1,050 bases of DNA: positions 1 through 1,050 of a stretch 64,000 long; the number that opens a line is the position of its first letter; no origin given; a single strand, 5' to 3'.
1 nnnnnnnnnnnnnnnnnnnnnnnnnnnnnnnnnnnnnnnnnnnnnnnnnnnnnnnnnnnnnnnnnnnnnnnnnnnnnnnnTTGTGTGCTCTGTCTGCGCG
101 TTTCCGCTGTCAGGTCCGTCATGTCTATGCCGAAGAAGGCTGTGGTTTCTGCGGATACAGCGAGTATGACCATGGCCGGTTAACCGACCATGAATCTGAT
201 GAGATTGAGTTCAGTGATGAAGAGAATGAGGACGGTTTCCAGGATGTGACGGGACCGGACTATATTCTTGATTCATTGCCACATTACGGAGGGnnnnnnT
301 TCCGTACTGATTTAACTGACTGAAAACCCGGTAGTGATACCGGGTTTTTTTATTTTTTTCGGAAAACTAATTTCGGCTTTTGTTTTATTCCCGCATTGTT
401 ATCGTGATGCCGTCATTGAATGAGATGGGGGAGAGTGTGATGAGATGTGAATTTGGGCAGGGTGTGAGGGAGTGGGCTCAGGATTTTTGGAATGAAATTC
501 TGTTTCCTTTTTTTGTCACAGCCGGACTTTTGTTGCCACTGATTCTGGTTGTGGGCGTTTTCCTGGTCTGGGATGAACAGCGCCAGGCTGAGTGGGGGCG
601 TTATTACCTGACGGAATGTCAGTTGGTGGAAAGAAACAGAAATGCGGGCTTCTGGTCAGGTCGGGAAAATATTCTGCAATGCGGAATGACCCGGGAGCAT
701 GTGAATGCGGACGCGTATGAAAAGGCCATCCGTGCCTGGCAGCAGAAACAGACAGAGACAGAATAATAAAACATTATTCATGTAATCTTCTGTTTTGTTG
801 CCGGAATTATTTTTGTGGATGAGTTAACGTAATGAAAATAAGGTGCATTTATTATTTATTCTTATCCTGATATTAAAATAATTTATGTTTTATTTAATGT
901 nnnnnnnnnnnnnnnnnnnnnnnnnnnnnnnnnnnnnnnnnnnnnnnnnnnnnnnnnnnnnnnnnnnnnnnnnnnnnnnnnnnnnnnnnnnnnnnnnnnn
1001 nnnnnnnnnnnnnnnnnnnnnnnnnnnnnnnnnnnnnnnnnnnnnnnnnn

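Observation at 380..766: Small single-TM protein at the head of the recombinase operon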

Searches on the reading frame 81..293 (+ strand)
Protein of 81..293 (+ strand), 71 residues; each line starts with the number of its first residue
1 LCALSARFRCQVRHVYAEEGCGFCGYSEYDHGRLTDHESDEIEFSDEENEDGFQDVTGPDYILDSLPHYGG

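Call 6: search_protein_families(library=pfam, proteins=[window:81-293:+], max_evalue=1)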
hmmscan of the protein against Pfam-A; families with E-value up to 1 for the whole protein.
window:81-293:+ (71 aa): 1 family
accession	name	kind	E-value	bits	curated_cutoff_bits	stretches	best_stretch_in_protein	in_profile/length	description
PF18406.6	DUF1281_C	-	4.5e-11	43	22.8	1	2-53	30-84/88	Ferredoxin-like domain in Api92-like protein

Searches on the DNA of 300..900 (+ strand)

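Call 7: search_dna_similar(query=window:300-900:+, collection=ecoli_genomes, mode=near, max_rows=25)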
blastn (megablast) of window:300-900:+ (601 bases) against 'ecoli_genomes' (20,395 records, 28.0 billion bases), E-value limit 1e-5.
Records with a match: 27; places in all: 28; records where one place covers at least 80% of the query: 27.
Genomes with a match: 27 of 5426; with a place that covers at least 80% of the query: 27. Places per genome that has any: lowest 1, median 1, highest 2. On chromosomes: 28 places; on plasmids: 0.
Best place of each record, by identity: >=99% 13; 95-99% 2; 90-95% 1; 80-90% 11.
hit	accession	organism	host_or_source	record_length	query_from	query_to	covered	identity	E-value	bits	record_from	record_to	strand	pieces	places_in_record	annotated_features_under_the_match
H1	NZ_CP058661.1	Escherichia coli strain 005008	Homo sapiens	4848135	1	601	100%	100.0%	0e+0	1110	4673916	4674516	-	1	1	hypothetical protein | TraI domain-containing protein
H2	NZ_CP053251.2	Escherichia coli strain SCU-204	Homo sapiens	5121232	1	601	100%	100.0%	0e+0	1110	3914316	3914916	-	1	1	hypothetical protein | TraI domain-containing protein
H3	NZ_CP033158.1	Escherichia coli strain CM IVRI KOL-1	Mastitis Milk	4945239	1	601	100%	100.0%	0e+0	1110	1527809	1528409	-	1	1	hypothetical protein | TraI domain-containing protein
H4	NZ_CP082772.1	Escherichia coli O2:H1 strain HM670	Homo sapiens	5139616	1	601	100%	100.0%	0e+0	1110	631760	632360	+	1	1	hypothetical protein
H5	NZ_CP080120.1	Escherichia coli strain M24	Homo sapiens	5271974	1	601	100%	100.0%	0e+0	1110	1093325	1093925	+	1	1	hypothetical protein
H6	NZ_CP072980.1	Escherichia coli strain 2547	Homo sapiens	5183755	1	601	100%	100.0%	0e+0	1110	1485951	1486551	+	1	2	hypothetical protein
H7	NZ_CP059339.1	Escherichia coli strain MS8320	Homo sapiens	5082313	1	601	100%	100.0%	0e+0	1110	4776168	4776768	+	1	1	hypothetical protein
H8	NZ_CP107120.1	Escherichia coli strain S12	human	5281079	1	601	100%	100.0%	0e+0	1110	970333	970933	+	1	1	hypothetical protein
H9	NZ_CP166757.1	Escherichia coli strain CRE287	Homo sapiens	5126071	1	601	100%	100.0%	0e+0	1110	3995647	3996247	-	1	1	hypothetical protein | TraI domain-containing protein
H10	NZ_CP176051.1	Escherichia coli strain razor3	missing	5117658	1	601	100%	100.0%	0e+0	1110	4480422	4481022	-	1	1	hypothetical protein | TraI domain-containing protein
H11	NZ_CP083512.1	Escherichia coli strain elppa4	Homo sapiens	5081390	1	601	100%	99.8%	0e+0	1105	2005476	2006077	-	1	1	hypothetical protein | TraI domain-containing protein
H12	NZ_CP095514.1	Escherichia coli strain GN02323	Homo sapiens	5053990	1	601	100%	99.8%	0e+0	1105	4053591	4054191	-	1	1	hypothetical protein | TraI domain-containing protein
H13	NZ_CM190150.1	Escherichia coli strain 21319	Homo sapiens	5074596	1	601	100%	99.7%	0e+0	1099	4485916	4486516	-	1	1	hypothetical protein | TraI domain-containing protein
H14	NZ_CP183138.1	Escherichia coli strain 774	Homo sapiens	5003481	50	601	92%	98.9%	0e+0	987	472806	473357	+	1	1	hypothetical protein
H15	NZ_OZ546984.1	Escherichia coli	Homo sapiens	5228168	50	601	92%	98.9%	0e+0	987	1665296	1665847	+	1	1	hypothetical protein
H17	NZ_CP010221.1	Escherichia coli strain M19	mouse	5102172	1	601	100%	86.7%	0e+0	665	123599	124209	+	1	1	hypothetical protein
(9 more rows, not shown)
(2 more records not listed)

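Call 8: get_annotated_region(hit=H1, flank=6000)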
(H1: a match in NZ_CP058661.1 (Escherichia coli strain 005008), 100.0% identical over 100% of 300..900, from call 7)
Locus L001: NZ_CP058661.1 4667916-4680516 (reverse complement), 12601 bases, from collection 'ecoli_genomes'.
description: Escherichia coli strain 005008 chromosome, complete genome
organism: Escherichia coli strain 005008 (NCBI taxid 562)
replicon: chromosome; assembly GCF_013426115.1
host: Homo sapiens; source: abdominal drainage; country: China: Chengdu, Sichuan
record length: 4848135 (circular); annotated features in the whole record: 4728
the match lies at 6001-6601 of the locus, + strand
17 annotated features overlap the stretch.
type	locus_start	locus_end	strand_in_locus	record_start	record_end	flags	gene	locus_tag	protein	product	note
CDS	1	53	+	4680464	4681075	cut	-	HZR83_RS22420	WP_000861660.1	SGNH/GDSL hydrolase family protein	-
CDS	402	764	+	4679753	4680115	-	-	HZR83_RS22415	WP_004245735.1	hypothetical protein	-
CDS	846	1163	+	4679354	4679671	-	-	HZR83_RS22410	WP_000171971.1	hypothetical protein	-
CDS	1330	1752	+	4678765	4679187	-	-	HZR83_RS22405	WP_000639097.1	hypothetical protein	-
CDS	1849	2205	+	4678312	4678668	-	-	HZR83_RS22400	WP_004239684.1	hypothetical protein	-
CDS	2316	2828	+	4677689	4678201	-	-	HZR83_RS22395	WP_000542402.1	hypothetical protein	-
CDS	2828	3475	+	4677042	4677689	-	-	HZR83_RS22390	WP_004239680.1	hypothetical protein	-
CDS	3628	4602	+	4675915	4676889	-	-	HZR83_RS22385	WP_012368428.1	ArdC family protein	-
CDS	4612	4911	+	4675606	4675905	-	-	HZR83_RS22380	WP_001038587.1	TA system toxin CbtA family protein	-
CDS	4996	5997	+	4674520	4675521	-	-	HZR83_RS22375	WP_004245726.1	DUF1281 domain-containing protein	-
CDS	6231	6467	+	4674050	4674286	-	-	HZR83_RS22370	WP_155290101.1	hypothetical protein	-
CDS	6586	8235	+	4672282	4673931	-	-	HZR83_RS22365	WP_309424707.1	TraI domain-containing protein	-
CDS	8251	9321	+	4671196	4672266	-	-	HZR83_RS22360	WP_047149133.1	tyrosine-type recombinase/integrase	-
tRNA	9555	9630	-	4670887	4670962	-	-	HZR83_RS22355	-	tRNA-Phe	-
CDS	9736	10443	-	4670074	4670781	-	yqgA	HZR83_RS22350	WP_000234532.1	DUF554 domain-containing protein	-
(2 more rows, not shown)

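Call 9: get_annotated_region(hit=H17, flank=6000)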
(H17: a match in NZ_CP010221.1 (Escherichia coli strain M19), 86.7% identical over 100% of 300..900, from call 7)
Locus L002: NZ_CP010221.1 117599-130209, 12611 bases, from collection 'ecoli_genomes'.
description: Escherichia coli strain M19 chromosome, complete genome
organism: Escherichia coli strain M19 (NCBI taxid 562)
replicon: chromosome; assembly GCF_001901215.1
host: mouse; source: -; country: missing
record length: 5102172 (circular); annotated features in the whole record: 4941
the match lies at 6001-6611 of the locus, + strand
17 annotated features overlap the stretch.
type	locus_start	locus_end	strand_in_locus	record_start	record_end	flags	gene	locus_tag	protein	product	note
CDS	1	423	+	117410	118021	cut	-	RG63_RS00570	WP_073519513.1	SGNH/GDSL hydrolase family protein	-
CDS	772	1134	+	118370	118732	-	-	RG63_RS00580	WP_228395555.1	hypothetical protein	-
CDS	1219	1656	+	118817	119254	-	-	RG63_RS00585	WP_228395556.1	hypothetical protein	-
CDS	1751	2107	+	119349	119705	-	-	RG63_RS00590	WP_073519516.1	hypothetical protein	-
CDS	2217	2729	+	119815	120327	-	-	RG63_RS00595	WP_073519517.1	hypothetical protein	-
CDS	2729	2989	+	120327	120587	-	-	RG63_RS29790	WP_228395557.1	hypothetical protein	-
CDS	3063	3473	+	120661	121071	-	-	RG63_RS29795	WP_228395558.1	hypothetical protein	-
CDS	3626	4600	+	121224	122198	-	-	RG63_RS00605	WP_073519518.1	ArdC family protein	-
CDS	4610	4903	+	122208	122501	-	-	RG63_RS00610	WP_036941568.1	TA system toxin CbtA family protein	-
CDS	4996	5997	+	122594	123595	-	-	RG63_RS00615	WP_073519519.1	DUF1281 domain-containing protein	-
CDS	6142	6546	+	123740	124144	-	-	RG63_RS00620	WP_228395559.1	hypothetical protein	-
CDS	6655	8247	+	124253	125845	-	-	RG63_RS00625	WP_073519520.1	TraI domain-containing protein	-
CDS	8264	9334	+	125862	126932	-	-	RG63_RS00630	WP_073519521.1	tyrosine-type recombinase/integrase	-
tRNA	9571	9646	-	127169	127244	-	-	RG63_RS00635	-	tRNA-Phe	-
CDS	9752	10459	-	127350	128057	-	yqgA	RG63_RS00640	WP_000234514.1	DUF554 domain-containing protein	-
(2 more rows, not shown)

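Call 89: search_dna_similar(query=L003:5990-6340:+, collection=ecoli_genomes, mode=near, max_rows=30)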
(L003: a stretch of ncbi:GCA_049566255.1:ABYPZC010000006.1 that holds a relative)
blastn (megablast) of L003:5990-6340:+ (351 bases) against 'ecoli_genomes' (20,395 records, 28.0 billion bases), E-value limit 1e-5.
Records with a match: 27; places in all: 28; records where one place covers at least 80% of the query: 2.
Genomes with a match: 27 of 5426; with a place that covers at least 80% of the query: 2. Places per genome that has any: lowest 1, median 1, highest 2. On chromosomes: 28 places; on plasmids: 0.
Best place of each record, by identity: 90-95% 11; 80-90% 16.
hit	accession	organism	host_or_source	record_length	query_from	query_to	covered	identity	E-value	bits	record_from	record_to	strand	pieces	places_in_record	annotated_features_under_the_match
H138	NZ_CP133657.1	Escherichia coli strain CEC15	rodents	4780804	1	341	97%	90.6%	3e-124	453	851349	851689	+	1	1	hypothetical protein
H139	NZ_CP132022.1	Escherichia coli strain GON1437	Homo sapiens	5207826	1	338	96%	89.9%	2e-120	440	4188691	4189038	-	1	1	none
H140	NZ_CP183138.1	Escherichia coli strain 774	Homo sapiens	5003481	132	339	59%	89.0%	2e-65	257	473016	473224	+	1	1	hypothetical protein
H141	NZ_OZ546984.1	Escherichia coli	Homo sapiens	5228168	132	339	59%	89.0%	2e-65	257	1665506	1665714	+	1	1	hypothetical protein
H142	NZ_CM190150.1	Escherichia coli strain 21319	Homo sapiens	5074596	132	339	59%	89.0%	2e-65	257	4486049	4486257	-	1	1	hypothetical protein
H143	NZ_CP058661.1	Escherichia coli strain 005008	Homo sapiens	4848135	132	339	59%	88.5%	1e-63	252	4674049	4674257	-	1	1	hypothetical protein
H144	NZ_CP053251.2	Escherichia coli strain SCU-204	Homo sapiens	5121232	132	339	59%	88.5%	1e-63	252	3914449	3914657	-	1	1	hypothetical protein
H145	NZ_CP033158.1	Escherichia coli strain CM IVRI KOL-1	Mastitis Milk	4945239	132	339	59%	88.5%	1e-63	252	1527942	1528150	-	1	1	hypothetical protein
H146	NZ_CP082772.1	Escherichia coli O2:H1 strain HM670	Homo sapiens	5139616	132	339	59%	88.5%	1e-63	252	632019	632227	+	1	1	hypothetical protein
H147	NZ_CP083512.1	Escherichia coli strain elppa4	Homo sapiens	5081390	132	339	59%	88.5%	1e-63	252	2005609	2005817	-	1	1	hypothetical protein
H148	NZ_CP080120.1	Escherichia coli strain M24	Homo sapiens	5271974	132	339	59%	88.5%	1e-63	252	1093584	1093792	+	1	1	hypothetical protein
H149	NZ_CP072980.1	Escherichia coli strain 2547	Homo sapiens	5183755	132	339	59%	88.5%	1e-63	252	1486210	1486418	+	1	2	hypothetical protein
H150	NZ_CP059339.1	Escherichia coli strain MS8320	Homo sapiens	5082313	132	339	59%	88.5%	1e-63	252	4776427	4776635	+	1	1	hypothetical protein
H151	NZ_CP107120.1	Escherichia coli strain S12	human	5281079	132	339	59%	88.5%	1e-63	252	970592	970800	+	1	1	hypothetical protein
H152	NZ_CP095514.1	Escherichia coli strain GN02323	Homo sapiens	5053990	132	339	59%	88.5%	1e-63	252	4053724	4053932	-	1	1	hypothetical protein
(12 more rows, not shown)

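Call 90: search_dna_similar(query=L003:8500-9900:+, collection=ecoli_genomes, mode=near, max_rows=12)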
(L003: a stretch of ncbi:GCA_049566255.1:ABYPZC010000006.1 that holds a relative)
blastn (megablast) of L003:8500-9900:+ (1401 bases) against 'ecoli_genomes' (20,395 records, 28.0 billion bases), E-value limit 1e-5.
Records with a match: 5430; places in all: 11121; records where one place covers at least 80% of the query: 8.
Genomes with a match: 5425 of 5426; with a place that covers at least 80% of the query: 8. Places per genome that has any: lowest 1, median 2, highest 5. On chromosomes: 11116 places; on plasmids: 5.
Best place of each record, by identity: >=99% 1527; 95-99% 3887; 90-95% 16.
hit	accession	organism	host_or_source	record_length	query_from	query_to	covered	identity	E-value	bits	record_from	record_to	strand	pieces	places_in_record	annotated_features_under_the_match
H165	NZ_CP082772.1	Escherichia coli O2:H1 strain HM670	Homo sapiens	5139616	1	1401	100%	98.3%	0e+0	2453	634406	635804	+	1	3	tyrosine-type recombinase/integrase | dicD: transcriptional regulator | tRNA-Phe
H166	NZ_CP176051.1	Escherichia coli strain razor3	missing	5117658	1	1401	100%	98.2%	0e+0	2447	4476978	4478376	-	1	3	site-specific integrase | dicD: transcriptional regulator | tRNA-Phe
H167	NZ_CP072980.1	Escherichia coli strain 2547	Homo sapiens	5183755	1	1401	100%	98.1%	0e+0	2442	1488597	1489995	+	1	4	tyrosine-type recombinase/integrase | dicD: transcriptional regulator | tRNA-Phe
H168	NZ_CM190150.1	Escherichia coli strain 21319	Homo sapiens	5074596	1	1401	100%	98.1%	0e+0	2442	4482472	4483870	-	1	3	tyrosine-type recombinase/integrase | dicD: transcriptional regulator | tRNA-Phe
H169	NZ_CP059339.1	Escherichia coli strain MS8320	Homo sapiens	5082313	1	1401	100%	98.0%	0e+0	2431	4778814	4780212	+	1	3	tyrosine-type recombinase/integrase | dicD: transcriptional regulator | tRNA-Phe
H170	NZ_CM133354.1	Escherichia coli strain DEF10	Mus musculus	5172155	1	1401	100%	95.9%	0e+0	2266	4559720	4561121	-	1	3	tyrosine-type recombinase/integrase | dicD: transcriptional regulator | tRNA-Phe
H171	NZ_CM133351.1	Escherichia coli strain DEF2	Mus musculus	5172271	1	1401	100%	95.9%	0e+0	2266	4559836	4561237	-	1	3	tyrosine-type recombinase/integrase | dicD: transcriptional regulator | tRNA-Phe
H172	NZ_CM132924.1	Escherichia coli strain FEA3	Mus musculus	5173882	1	1401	100%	95.9%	0e+0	2266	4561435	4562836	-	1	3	tyrosine-type recombinase/integrase | dicD: transcriptional regulator | tRNA-Phe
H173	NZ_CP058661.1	Escherichia coli strain 005008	Homo sapiens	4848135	1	1034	74%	96.8%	0e+0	1725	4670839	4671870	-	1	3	tyrosine-type recombinase/integrase | tRNA-Phe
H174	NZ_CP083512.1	Escherichia coli strain elppa4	Homo sapiens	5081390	1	1034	74%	96.8%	0e+0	1725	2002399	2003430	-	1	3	tyrosine-type recombinase/integrase | tRNA-Phe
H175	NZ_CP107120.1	Escherichia coli strain S12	human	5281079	1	1034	74%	96.8%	0e+0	1725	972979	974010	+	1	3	tyrosine-type recombinase/integrase | tRNA-Phe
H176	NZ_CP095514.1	Escherichia coli strain GN02323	Homo sapiens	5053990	1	1034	74%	96.8%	0e+0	1725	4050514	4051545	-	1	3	tyrosine-type recombinase/integrase | tRNA-Phe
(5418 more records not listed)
